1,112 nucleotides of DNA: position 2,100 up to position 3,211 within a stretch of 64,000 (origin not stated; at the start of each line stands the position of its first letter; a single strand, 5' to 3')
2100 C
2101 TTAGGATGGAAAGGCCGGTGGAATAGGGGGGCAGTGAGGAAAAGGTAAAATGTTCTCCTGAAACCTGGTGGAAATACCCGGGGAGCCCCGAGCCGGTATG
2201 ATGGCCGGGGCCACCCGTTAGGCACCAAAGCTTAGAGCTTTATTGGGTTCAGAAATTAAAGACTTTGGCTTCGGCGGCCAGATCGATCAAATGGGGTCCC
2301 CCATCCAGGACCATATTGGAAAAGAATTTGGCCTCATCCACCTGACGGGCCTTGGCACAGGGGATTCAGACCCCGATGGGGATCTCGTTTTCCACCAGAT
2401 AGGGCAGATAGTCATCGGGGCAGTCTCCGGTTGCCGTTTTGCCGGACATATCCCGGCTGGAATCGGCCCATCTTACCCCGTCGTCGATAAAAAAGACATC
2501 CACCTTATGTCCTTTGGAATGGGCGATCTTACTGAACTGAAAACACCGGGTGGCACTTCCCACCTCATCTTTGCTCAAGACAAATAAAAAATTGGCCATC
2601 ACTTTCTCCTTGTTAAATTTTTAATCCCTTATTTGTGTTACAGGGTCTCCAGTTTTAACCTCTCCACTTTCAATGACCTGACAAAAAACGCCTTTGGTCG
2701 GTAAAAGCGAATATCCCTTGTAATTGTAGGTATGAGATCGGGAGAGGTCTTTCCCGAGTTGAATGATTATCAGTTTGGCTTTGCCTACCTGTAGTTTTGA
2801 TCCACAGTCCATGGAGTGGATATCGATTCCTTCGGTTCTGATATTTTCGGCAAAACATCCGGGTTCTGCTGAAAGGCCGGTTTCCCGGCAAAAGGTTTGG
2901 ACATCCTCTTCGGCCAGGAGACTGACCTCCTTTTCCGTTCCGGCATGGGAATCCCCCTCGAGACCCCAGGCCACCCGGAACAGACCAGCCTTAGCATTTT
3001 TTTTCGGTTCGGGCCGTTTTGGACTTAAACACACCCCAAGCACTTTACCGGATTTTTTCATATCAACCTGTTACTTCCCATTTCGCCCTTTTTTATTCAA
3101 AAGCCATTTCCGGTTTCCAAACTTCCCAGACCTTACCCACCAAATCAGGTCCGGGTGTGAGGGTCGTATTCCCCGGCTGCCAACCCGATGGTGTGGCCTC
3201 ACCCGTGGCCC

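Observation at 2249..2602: DsrE-family protein with in-frame TGA forming a UxxC motif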

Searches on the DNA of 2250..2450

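Call 52: search_rna_families(source=window, start=2250, end=2450, threshold=evalue, max_evalue=10, show_alignments=3)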
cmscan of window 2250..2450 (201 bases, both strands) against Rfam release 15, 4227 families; matches with E-value up to 10: 3.
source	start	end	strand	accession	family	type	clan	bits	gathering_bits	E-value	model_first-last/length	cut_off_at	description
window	2363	2433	-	RF01323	CRISPR-DR10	Gene; CRISPR;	-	13.4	39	2.4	1-37/37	no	CRISPR RNA direct repeat element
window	2337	2382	-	RF04232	mir-9318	Gene; miRNA;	-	12.6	90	6.2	1-76/76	no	mir-9318 microRNA precursor family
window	2314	2373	+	RF02125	JPX_2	Gene; lncRNA;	-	10.4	48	9.4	1-69/69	no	JPX transcript, XIST activator conserved region 2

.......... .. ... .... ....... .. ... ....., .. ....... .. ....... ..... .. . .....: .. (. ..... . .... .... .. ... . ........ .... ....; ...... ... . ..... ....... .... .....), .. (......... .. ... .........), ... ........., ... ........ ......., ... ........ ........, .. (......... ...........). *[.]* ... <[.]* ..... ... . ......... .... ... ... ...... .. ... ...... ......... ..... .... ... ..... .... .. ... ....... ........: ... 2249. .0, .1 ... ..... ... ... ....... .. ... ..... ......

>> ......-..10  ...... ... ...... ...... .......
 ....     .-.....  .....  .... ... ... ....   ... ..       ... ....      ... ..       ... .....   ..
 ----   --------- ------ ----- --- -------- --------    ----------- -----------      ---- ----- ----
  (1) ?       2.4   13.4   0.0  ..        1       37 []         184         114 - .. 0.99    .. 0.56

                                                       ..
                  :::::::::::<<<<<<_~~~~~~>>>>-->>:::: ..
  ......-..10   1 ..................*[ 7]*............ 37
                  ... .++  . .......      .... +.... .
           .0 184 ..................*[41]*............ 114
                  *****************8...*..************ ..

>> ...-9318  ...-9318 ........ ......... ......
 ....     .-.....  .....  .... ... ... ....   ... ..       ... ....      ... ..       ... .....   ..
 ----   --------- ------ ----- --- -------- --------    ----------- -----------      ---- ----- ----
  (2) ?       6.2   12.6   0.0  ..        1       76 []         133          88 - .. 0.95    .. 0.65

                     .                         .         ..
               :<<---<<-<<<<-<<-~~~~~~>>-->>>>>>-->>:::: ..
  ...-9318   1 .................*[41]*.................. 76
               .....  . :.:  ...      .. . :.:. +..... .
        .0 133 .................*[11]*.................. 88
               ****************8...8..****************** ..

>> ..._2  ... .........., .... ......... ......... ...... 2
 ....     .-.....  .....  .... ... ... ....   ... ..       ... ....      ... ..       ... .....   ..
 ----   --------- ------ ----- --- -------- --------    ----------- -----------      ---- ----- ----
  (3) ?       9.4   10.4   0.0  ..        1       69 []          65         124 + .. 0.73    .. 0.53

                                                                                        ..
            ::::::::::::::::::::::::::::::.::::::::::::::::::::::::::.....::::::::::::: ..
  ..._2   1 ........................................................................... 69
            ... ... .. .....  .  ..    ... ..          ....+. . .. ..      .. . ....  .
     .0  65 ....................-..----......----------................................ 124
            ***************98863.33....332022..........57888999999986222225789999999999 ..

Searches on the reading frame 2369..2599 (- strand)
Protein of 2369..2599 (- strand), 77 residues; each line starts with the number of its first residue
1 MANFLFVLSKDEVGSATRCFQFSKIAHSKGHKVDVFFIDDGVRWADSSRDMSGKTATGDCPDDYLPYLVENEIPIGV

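Call 6: search_protein_families(library=pfam, proteins=[window:2369-2599:-], max_evalue=1)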
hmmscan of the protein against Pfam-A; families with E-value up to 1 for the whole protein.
seq(77 aa): 1 family
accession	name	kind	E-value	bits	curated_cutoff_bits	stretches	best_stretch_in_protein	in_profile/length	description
PF02635.20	DsrE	-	5e-08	33.6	22.7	1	4-69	3-68/116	DsrE/DsrF-like family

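Call 56: list_cluster_members(proteins=[window:2369-2599:-, window:2369-2602:-])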
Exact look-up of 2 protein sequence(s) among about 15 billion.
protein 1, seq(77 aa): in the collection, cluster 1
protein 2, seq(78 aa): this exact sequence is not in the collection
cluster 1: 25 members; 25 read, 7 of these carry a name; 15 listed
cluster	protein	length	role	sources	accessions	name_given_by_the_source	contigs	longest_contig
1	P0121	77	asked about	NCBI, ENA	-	-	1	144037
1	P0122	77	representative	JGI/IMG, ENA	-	-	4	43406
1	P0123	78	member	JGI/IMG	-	tRNA 2-thiouridine synthesizing protein D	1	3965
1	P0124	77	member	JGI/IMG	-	tRNA 2-thiouridine synthesizing protein D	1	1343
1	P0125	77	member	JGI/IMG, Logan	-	tRNA 2-thiouridine synthesizing protein D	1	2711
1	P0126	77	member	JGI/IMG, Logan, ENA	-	tRNA 2-thiouridine synthesizing protein D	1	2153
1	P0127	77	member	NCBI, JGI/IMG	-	tRNA 2-thiouridine synthesizing protein D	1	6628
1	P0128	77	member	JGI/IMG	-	sulfur relay (sulfurtransferase) complex TusBCD TusD component (DsrE family)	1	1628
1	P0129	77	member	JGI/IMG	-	sulfur relay (sulfurtransferase) complex TusBCD TusD component (DsrE family)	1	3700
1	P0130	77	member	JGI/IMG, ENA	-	-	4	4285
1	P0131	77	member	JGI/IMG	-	-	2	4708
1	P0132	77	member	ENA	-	-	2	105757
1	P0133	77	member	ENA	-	-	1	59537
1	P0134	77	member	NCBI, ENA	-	-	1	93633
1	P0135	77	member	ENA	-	-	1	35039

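Call 57: find_encoding_contigs(protein=P0121, flank=3000, max_places=3)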
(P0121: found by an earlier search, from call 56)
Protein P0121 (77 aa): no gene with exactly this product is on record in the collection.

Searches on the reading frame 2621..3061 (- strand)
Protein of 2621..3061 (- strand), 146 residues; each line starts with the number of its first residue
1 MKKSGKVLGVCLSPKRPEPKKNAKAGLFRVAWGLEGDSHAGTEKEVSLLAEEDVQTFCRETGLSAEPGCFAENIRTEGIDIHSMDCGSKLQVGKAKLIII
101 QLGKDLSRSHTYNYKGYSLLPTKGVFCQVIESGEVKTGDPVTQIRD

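Call 6: search_protein_families(library=pfam, proteins=[window:2621-3061:-], max_evalue=1)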
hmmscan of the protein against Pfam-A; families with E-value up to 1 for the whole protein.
window:2621-3061:- (146 aa): 1 family
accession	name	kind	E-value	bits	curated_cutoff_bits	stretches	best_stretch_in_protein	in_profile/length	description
PF03473.23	MOSC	-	1.4e-09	38.5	22.7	1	36-142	2-120/120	MOSC domain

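Call 7: search_protein_families(library=ncbifam, proteins=[window:2621-3061:-], max_evalue=1)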
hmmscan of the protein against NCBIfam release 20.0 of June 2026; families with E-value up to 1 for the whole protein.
window:2621-3061:- (146 aa): 1 family
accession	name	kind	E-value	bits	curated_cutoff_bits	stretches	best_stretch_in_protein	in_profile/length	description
NF011069.0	PRK14499.1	equivalog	9e-27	94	457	1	2-142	160-304/308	cyclic pyranopterin monophosphate synthase MoaC/MOSC-domain-containing protein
